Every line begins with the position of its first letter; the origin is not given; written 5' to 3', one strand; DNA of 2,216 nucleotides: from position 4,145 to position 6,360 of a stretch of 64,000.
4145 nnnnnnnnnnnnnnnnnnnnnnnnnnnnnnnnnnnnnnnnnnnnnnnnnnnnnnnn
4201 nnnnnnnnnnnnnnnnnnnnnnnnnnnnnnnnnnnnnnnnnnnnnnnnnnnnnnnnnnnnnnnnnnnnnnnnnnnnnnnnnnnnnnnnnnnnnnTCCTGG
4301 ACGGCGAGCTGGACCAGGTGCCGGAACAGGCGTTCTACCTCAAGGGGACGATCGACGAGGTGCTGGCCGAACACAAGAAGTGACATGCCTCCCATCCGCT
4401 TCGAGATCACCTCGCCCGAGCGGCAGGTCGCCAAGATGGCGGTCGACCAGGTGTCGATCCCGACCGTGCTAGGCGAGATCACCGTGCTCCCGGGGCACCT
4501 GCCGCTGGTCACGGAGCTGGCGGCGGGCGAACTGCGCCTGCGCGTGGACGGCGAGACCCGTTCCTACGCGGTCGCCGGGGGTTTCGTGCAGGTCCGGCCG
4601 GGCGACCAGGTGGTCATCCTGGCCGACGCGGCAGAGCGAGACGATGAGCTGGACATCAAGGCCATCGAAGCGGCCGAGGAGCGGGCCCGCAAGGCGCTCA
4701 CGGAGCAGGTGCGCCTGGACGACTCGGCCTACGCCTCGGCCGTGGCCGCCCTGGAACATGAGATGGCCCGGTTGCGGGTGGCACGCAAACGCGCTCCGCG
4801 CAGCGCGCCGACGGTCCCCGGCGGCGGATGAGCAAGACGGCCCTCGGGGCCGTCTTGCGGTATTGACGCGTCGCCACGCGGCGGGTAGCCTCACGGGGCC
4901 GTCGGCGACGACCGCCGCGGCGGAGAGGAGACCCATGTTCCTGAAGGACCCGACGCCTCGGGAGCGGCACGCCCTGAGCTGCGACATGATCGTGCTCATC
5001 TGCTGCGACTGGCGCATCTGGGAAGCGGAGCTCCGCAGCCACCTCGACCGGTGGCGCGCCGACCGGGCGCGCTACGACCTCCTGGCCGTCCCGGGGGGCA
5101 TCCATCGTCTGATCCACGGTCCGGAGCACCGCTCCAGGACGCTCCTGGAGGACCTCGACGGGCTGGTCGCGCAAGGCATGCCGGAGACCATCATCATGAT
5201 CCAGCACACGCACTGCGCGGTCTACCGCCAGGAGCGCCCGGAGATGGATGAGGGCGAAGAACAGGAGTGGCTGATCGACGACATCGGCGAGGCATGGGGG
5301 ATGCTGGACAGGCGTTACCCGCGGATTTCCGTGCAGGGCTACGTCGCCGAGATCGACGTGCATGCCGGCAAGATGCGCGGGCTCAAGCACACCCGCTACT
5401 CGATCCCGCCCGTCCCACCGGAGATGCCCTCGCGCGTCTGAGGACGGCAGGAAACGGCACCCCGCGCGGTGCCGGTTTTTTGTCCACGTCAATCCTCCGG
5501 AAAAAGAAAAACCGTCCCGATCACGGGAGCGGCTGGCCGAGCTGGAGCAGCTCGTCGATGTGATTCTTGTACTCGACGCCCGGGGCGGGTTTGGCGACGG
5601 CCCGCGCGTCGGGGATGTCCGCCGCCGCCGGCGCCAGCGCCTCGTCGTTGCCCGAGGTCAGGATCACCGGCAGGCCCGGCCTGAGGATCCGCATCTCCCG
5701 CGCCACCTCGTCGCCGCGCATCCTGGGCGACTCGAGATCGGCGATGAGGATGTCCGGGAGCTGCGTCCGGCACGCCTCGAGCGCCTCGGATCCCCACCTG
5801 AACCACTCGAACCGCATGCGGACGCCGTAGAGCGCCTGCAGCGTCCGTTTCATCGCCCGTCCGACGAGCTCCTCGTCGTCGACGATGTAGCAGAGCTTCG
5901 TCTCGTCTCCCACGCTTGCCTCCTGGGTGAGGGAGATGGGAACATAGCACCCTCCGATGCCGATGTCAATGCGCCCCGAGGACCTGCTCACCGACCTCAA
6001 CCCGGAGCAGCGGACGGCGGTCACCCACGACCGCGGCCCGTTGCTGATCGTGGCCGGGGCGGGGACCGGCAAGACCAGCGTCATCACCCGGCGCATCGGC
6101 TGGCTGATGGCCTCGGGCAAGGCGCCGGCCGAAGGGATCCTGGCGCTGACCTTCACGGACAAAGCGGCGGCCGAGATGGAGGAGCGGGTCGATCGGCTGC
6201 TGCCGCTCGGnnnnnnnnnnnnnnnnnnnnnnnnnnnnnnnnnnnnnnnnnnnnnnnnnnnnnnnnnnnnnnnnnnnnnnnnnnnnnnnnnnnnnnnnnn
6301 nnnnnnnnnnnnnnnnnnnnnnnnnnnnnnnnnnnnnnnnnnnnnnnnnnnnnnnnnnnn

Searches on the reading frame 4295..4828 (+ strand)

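Call 38: search_protein_families(library=pfam, proteins=[window:4295-4828:+], max_evalue=0.001)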
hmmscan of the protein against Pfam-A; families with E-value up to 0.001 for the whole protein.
window:4295-4828:+ (178 aa): 1 family
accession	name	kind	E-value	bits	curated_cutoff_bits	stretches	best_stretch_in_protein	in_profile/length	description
PF02823.21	ATP-synt_DE_N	-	4e-23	81.6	27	1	35-113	2-80/80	ATP synthase, Delta/Epsilon chain, beta-sandwich domain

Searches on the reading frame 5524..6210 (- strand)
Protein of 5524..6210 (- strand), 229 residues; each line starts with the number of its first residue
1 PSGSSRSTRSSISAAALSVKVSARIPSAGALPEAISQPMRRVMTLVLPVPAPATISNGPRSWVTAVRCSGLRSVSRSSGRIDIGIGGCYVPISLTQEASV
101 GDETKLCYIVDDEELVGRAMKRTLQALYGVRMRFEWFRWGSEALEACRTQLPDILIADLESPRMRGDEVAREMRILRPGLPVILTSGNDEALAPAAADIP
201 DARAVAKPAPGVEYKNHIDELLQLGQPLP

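Call 38: search_protein_families(library=pfam, proteins=[window:5524-6210:-], max_evalue=0.001)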
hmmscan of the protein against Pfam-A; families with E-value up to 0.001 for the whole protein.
window:5524-6210:- (229 aa): 1 family
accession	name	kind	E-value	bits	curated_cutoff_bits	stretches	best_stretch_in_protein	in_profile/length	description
PF00072.30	Response_reg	-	7.2e-12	45.9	30.2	1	109-209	3-101/111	Response regulator receiver domain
